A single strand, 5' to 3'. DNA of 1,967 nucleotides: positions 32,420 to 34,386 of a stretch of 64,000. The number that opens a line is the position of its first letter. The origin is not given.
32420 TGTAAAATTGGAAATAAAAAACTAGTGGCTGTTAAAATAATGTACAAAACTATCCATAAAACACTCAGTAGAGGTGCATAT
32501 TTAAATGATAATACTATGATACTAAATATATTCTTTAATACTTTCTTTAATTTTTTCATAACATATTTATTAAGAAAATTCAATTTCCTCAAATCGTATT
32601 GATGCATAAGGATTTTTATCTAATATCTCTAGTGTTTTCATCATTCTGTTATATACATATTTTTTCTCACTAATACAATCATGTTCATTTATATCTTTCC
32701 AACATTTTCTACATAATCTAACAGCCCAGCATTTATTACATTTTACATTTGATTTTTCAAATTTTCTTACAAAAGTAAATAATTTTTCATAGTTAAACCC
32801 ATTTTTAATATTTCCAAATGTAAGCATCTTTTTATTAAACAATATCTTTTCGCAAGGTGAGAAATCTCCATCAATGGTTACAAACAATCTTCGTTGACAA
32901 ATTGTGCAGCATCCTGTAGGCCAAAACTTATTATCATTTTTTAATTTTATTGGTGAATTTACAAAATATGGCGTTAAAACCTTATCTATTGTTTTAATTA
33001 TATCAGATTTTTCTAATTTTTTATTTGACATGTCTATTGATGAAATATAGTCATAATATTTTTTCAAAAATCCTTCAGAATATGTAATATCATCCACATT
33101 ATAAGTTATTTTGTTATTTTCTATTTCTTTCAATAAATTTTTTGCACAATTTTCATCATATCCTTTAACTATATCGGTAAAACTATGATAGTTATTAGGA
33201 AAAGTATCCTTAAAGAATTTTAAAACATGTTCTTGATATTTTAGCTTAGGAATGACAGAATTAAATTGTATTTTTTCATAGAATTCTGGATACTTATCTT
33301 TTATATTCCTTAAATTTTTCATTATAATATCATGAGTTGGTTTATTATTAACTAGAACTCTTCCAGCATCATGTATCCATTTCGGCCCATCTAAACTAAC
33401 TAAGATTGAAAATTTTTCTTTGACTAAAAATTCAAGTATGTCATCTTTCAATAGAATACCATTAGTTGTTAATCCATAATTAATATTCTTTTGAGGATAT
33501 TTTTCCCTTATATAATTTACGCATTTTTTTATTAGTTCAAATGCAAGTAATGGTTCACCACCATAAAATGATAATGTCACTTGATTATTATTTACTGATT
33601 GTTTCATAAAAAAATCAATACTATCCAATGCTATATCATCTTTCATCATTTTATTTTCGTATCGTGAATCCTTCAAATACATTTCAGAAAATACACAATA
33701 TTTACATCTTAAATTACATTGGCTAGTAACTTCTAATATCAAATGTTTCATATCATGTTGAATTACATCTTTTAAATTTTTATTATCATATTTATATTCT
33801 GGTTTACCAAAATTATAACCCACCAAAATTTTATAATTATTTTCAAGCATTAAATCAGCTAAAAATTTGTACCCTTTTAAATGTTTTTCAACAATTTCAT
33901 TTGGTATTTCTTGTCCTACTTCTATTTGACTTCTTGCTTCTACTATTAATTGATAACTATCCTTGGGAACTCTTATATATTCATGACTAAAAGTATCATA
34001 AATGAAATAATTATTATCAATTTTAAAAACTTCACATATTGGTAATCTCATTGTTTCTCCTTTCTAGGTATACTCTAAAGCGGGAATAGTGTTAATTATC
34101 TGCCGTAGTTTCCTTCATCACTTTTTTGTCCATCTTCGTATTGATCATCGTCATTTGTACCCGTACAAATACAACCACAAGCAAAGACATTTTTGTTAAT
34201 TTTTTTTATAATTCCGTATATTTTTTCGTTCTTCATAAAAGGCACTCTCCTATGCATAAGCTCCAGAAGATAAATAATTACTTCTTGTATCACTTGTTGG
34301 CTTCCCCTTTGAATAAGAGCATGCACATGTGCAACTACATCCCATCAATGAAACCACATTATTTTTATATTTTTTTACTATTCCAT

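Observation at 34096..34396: Two unannotated tandem precursor genes with a shared YGI(V/I)KK leader and a central CxCxC core followed by long polar tails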

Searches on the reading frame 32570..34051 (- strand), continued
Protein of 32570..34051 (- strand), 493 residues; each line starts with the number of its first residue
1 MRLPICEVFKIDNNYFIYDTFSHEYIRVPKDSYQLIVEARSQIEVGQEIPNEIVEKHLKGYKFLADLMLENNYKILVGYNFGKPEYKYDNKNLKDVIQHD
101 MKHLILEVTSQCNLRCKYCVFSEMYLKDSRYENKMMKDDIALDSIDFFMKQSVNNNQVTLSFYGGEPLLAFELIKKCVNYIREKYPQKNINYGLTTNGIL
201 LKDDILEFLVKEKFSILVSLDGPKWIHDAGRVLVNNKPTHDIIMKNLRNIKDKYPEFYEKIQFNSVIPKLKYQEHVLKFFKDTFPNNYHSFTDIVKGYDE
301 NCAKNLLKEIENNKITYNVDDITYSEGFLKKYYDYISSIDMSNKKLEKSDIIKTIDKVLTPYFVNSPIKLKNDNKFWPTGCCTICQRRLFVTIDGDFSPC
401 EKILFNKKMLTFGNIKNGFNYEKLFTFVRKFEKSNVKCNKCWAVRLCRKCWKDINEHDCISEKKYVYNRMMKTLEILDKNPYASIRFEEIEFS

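Call 46: search_protein_families(library=ncbifam, proteins=[P0003, L036:5833-7113:+, L002:9464-10570:+, L002:10585-10842:+, L036:3703-4716:+, L036:868-1929:+], max_evalue=1)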
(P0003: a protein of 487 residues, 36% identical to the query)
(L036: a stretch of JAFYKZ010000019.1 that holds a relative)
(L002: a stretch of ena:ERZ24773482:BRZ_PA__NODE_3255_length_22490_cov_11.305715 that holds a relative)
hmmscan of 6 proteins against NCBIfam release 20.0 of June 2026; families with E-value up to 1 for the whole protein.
P0003 (487 aa): 65 families (the best 25 are shown)
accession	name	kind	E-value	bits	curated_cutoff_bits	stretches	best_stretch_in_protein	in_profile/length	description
TIGR04068.1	rSAM_ocin_clost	equivalog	3.1e-185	616.5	500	1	8-473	2-462/462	Cys-rich peptide radical SAM maturase CcpM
NF038170.1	lachnocin_rSAM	equivalog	2.5e-78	263.9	550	1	32-435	13-398/440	lachnocin radical SAM maturase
NF035951.1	rSAM_RumMC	equivalog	1.9e-70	238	720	1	3-451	12-477/510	RumMC family radical SAM sactipeptide maturase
NF047865.1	rSAM_PapB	equivalog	2e-57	194.9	340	1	91-429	2-313/330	PapB family radical SAM/SPASM ranthipeptide maturase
TIGR04148.1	GG_samocin_CFB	equivalog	2.8e-57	194.8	300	1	90-455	15-382/411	radical SAM peptide maturase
TIGR04064.1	rSAM_nif11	equivalog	1.1e-56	192.5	518.7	1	10-468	6-437/459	nif11-like peptide radical SAM maturase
TIGR03906.1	quino_hemo_SAM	equivalog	4.1e-50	170.8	453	2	48-241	54-242/467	quinohemoprotein amine dehydrogenase maturation protein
TIGR03974.1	rSAM_six_Cys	equivalog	9.4e-44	150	425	2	34-250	42-256/451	thioether cross-link-forming SCIFF peptide maturase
NF040492.1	not_ScfB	exception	7.8e-41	140.4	855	1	8-428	4-411/450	ScfB-related radical SAM/SPASM orphan maturase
TIGR03978.1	rSAM_paired_1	equivalog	2.4e-33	115.6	370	1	90-244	81-231/466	His-Xaa-Ser system radical SAM maturase HxsB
TIGR04280.1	geopep_mat_rSAM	hypoth_equivalog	1.1e-29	103.7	400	1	13-240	15-230/428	geopeptide radical SAM maturase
TIGR03942.1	sulfatase_rSAM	equivalog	1.4e-29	103.3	349.45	1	98-433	7-326/363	anaerobic sulfatase maturase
NF041707.1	rSAM_YhhB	equivalog_domain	1e-28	100.3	445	1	92-275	2-187/369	cyclophane-forming radical SAM/SPASM peptide maturase YhhB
TIGR04115.1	rSAM_Cxxx_rpt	equivalog_domain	3.2e-28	99.2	350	1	92-431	2-325/359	radical SAM peptide maturase, CXXX-repeat target family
NF038107.1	rSAM_NF038107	equivalog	1.1e-24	87.1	600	1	13-280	13-267/444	Cys-every-fifth radical SAM/SPASM peptide maturase CefB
TIGR04334.1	rSAM_Clo7bot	equivalog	2e-19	69.6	600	1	24-245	23-239/440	radical SAM/SPASM domain Clo7bot peptide maturase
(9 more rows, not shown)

L036:5833-7113:+ (426 aa): 76 families (the best 25 are shown)
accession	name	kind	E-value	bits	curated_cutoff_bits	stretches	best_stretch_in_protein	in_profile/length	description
NF038170.1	lachnocin_rSAM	equivalog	1.9e-96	323.6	550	1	27-422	41-436/440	lachnocin radical SAM maturase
TIGR04068.1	rSAM_ocin_clost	equivalog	2.2e-77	260.9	500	1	51-393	73-433/462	Cys-rich peptide radical SAM maturase CcpM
NF035951.1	rSAM_RumMC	equivalog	4.6e-55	187.2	720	2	32-243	79-295/510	RumMC family radical SAM sactipeptide maturase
TIGR04148.1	GG_samocin_CFB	equivalog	2.9e-50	171.7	300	1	62-419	17-402/411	radical SAM peptide maturase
NF047865.1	rSAM_PapB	equivalog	9.8e-43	146.6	340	1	62-378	3-313/330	PapB family radical SAM/SPASM ranthipeptide maturase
TIGR03906.1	quino_hemo_SAM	equivalog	7.2e-41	140.3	453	1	59-378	91-411/467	quinohemoprotein amine dehydrogenase maturation protein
TIGR03942.1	sulfatase_rSAM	equivalog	6.8e-30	104.3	349.45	1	66-378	5-321/363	anaerobic sulfatase maturase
NF041707.1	rSAM_YhhB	equivalog_domain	5.8e-29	101.1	445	1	66-265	6-205/369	cyclophane-forming radical SAM/SPASM peptide maturase YhhB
TIGR04064.1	rSAM_nif11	equivalog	6.4e-28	97.7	518.7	1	59-216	75-230/459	nif11-like peptide radical SAM maturase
TIGR03978.1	rSAM_paired_1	equivalog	9.5e-28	97.1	370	1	56-213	77-230/466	His-Xaa-Ser system radical SAM maturase HxsB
TIGR03974.1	rSAM_six_Cys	equivalog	8.6e-27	94.1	425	2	61-214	96-248/451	thioether cross-link-forming SCIFF peptide maturase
NF010321.0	PRK13758.1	equivalog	5.6e-23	81.7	441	1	61-290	4-231/370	anaerobic sulfatase-maturase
TIGR04496.1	rSAM_XyeB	equivalog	9.2e-23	80.5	450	1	57-215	1-161/385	cyclophane-forming radical SAM/SPASM peptide maturase XyeB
NF040492.1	not_ScfB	exception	2.9e-22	79.2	855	1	63-379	96-413/450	ScfB-related radical SAM/SPASM orphan maturase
TIGR04280.1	geopep_mat_rSAM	hypoth_equivalog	6.4e-21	74.8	400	1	61-211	83-231/428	geopeptide radical SAM maturase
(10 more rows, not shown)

L002:9464-10570:+ (368 aa): 4 families
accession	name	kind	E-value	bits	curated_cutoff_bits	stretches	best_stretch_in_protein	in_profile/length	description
TIGR04066.1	nat_prod_clost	hypoth_equivalog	1.8e-97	326.5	200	1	4-347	1-340/361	TIGR04066 family peptide maturation system protein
TIGR00036.1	dapB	equivalog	0.001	18.7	122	1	23-128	21-125/270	4-hydroxy-tetrahydrodipicolinate reductase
NF040740.1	ornith_Ord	equivalog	0.0068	15.9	400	1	26-108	22-102/335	2,4-diaminopentanoate dehydrogenase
TIGR00696.1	wecG_tagA_cpsF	superfamily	0.17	11.6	69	0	93-160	41-109/178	WecB/TagA/CpsF family glycosyltransferase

L002:10585-10842:+ (85 aa): 10 families
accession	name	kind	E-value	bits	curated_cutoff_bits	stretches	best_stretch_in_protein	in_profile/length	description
TIGR04069.1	ocin_ACP_rel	hypoth_equivalog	8.4e-20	71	70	1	6-80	2-77/77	peptide maturation system acyl carrier-related protein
NF003464.0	PRK05087.1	equivalog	0.00013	21.9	68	1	6-82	3-76/78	D-alanine--poly(phosphoribitol) ligase subunit DltC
NF058660.1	cispen_ACP_AmcB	equivalog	0.00014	21.9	80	1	51-82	46-77/80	cispentacin biosynthesis acyl carrier protein AmcB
TIGR00517.1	acyl_carrier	equivalog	0.00019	21.2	70.45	1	6-82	4-75/77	acyl carrier protein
NF002148.0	PRK00982.1-2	subfamily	0.0004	20.2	71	1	6-82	5-76/79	acyl carrier protein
NF002150.0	PRK00982.1-4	subfamily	0.0019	18.4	66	1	1-82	1-77/80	acyl carrier protein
NF005480.0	PRK07081.1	equivalog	0.0024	17.8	72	1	37-81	30-74/83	acyl carrier protein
TIGR01688.1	dltC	equivalog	0.018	15.1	52.35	1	8-81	2-72/73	D-alanine--poly(phosphoribitol) ligase subunit 2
NF002149.0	PRK00982.1-3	equivalog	0.036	14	106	1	6-82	4-75/78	acyl carrier protein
NF009104.0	PRK12449.1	equivalog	0.061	13.3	70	1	37-80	34-75/80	acyl carrier protein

L036:3703-4716:+ (337 aa): 0 families

L036:868-1929:+ (353 aa): 1 family
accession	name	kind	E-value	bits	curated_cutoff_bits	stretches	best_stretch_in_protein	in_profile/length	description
NF010714.0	PRK14116.1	equivalog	0.045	13.2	401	1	88-158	41-109/229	2,3-diphosphoglycerate-dependent phosphoglycerate mutase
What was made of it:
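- On CcpM system (TIGR04068 maturase): The canonical P0003 scores 616 (call 46).
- Closest known: Lachnocin family. Same: The distant HPrK-containing locus L036 has a maturase that scores best on the lachnocin model (324 bits) and a precursor of similar size and layout (call 46).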

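Call 55: search_protein_families(library=pfam, proteins=[L036:3703-4716:+, L036:868-1929:+, L036:7669-8640:+], max_evalue=10)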
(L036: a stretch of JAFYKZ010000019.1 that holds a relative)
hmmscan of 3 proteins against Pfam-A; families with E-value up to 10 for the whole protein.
L036:3703-4716:+ (337 aa): 1 family
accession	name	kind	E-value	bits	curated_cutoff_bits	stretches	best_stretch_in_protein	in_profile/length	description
PF03197.19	FRD2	-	1.1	10.5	29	0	142-184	45-86/96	Bacteriophage FRD2 protein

L036:868-1929:+ (353 aa): 2 families
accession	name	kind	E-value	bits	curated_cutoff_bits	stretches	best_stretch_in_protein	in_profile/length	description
PF14907.12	NTP_transf_5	-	3.9e-13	50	31.2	1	26-275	3-246/249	Uncharacterised nucleotidyltransferase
PF23942.1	DUF7277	-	0.17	13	27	1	107-144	16-51/87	Domain of unknown function (DUF7277)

L036:7669-8640:+ (323 aa): 0 families

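Call 73: predict_structure(alignment_id=A2)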
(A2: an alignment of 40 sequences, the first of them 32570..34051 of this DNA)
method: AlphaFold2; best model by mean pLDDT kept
length: 493 residues; sequences in the alignment: 40
mean_pLDDT: 77.4   pTM: 0.77
mean pLDDT of the five models: 77.4, 76.1, 75.2, 74.7, 72.4
residues with pLDDT >= 90: 192; 70-90: 147; 50-70: 81; < 50: 73
segments of 3 or more residues with pLDDT < 50: 120-130, 295-299, 315-333, 340-354, 356-359, 361-370, 485-493
pLDDT, mean of each block of 10 residues (from residue 1): 87 87 84 95 91 96 89 70 74 89 94 74 43 86 98 96 94 98 97 95 96 96 88 88 96 95 80 79 83 55 63 48 37 51 45 49 46 61 77 90 62 92 84 70 74 63 78 73 51 32
secondary structure, 60 per line:
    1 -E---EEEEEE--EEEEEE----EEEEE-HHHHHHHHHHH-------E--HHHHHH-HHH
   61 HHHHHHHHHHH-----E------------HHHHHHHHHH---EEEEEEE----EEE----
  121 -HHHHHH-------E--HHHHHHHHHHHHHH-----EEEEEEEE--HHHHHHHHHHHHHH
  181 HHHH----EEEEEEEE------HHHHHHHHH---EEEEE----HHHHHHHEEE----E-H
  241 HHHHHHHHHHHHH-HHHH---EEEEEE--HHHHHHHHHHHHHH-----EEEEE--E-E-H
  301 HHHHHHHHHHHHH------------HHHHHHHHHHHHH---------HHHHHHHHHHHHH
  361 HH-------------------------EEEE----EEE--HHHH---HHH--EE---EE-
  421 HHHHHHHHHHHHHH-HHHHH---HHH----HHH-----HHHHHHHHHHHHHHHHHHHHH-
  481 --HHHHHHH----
elements in order: E6-11 E14-19 E24-28 H30-40 H51-56 H58-71 H90-99 E103-109 E114-116 H122-127 H138-151 E157-164 H167-184 E189-196 H203-211 E215-219 H224-230 E231-233 H240-253 H255-258 E262-267 H270-283 E289-293 H300-313 H326-338 H348-362 E388-391 E396-398 H401-404 H421-434 H436-440 H459-479 H483-489
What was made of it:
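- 32570..34051 (-): Radical SAM/SPASM peptide maturase (493 aa) with an N-terminal RRE-like domain. Closest curated family is CcpM (TIGR04068), but below its cut-off. AF2 model with beta3-alpha3 at residues 6-71 (call 73).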

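Call 75: fold_search(model_id=the predicted structure, library=pdb)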
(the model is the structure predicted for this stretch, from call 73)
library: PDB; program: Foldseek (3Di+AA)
matches with E <= 10: 1292; with E <= 0.001: 64
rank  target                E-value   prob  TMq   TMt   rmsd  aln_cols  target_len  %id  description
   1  5why_A                2.0e-20  1.00  0.59  0.68   8.3       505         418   21  Structural Insights into Thioether Bond Formation in the Biosynthesis of Sactipeptides (released 2017-07-26)
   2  5why_B                6.2e-20  1.00  0.61  0.70   5.9       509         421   20  Structural Insights into Thioether Bond Formation in the Biosynthesis of Sactipeptides (released 2017-07-26)
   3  5wgg_A                7.4e-20  1.00  0.60  0.66   6.3       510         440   21  Structural Insights into Thioether Bond Formation in the Biosynthesis of Sactipeptides (released 2017-07-26)
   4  4k37_B                1.1e-15  1.00  0.51  0.67   7.0       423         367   22  Native anSMEcpe with bound AdoMet (released 2013-05-08)
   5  4k37_A                3.9e-15  1.00  0.54  0.70   6.6       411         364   22  Native anSMEcpe with bound AdoMet (released 2013-05-08)
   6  4k38_B                5.4e-15  1.00  0.52  0.69   6.6       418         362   22  Native anSMEcpe with bound AdoMet and Kp18Cys peptide (released 2013-05-08)
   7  4k36_A                5.7e-15  1.00  0.54  0.68   6.7       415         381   21  His6 tagged anSMEcpe with bound AdoMet (released 2013-05-08)
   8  4k39_A                6.3e-15  1.00  0.53  0.70   6.7       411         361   22  Native anSMEcpe with bound AdoMet and Cp18Cys peptide (released 2013-05-08)
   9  4k38_A                8.8e-15  1.00  0.53  0.69   6.9       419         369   22  Native anSMEcpe with bound AdoMet and Kp18Cys peptide (released 2013-05-08)
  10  4k39_B                1.2e-14  1.00  0.53  0.70   6.8       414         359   21  Native anSMEcpe with bound AdoMet and Cp18Cys peptide (released 2013-05-08)
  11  9gm3_A                1.9e-14  1.00  0.49  0.63   8.6       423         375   18  Crystal structure of the complex formed between the radical SAM protein ChlB and the leader region of its precursor su (released 2025-06-25)
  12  9gmc_A                2.1e-14  1.00  0.49  0.63   8.5       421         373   19  Crystal structure of the complex formed between the radical SAM protein ChlB and the R3A mutant of ChlA (released 2025-06-25)
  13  9gm3_C                2.8e-14  1.00  0.50  0.64   8.3       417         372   19  Crystal structure of the complex formed between the radical SAM protein ChlB and the leader region of its precursor su (released 2025-06-25)
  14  4k36_B                6.1e-14  1.00  0.53  0.69   6.8       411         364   22  His6 tagged anSMEcpe with bound AdoMet (released 2013-05-08)
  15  9gmc_C                9.0e-14  1.00  0.49  0.63   8.4       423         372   18  Crystal structure of the complex formed between the radical SAM protein ChlB and the R3A mutant of ChlA (released 2025-06-25)
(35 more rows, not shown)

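Call 91: find_related_loci(query=A6, collection=viral_contigs, flank=10000)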
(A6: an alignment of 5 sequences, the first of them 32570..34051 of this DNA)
Query A6 (493 aa) in viral_contigs; peptide patterns used: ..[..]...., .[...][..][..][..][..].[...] (x = any residue, [..] = any of these).
568 stretches matched a pattern; 80 encode a relative of the query (tblastn E <= 1e-3); 80 distinct loci.
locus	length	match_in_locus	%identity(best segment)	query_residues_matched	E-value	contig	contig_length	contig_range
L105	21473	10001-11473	27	5-491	1e-48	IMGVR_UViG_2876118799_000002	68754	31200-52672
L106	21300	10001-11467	25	8-479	5e-39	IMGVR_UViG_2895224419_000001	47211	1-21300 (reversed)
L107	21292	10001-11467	25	8-479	7e-39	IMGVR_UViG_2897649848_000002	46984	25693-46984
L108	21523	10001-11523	25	105-430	1e-22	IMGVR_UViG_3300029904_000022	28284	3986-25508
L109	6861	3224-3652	36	104-251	3e-22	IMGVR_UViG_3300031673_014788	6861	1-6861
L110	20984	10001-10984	25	103-445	5e-22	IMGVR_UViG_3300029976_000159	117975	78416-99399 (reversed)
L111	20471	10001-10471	29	83-253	4e-20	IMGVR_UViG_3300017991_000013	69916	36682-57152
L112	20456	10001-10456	35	106-270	9e-20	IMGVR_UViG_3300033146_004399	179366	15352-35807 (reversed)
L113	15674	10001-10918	25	102-450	2e-19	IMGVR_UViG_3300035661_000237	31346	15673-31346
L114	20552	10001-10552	31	108-282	5e-19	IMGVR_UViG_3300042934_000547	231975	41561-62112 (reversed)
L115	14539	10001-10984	24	100-450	3e-18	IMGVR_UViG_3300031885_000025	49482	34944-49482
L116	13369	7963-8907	23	108-451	2e-17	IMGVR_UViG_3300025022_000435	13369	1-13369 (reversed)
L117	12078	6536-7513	22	97-451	2e-16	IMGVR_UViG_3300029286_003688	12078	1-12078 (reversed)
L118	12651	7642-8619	22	97-451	2e-16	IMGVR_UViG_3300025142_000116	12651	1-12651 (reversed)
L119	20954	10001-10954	24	101-447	5e-16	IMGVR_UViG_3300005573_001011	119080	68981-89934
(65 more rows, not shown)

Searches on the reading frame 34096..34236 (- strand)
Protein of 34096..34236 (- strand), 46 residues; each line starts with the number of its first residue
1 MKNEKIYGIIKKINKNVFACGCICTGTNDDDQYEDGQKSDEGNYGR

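Call 6: search_protein_families(library=ncbifam, proteins=[window:34096-34236:-], max_evalue=0.1)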
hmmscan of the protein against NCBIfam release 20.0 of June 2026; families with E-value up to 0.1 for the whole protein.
window:34096-34236:- (46 aa): 0 families

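Call 8: search_protein_families(library=ncbifam, proteins=[window:34099-34236:-], max_evalue=10)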
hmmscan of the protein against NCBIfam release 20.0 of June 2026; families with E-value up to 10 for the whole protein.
seq(46 aa): 0 families

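Call 12: search_protein_families(library=pfam, proteins=[window:34099-34236:-], max_evalue=10)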
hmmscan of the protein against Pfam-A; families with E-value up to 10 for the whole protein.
seq(46 aa): 0 families
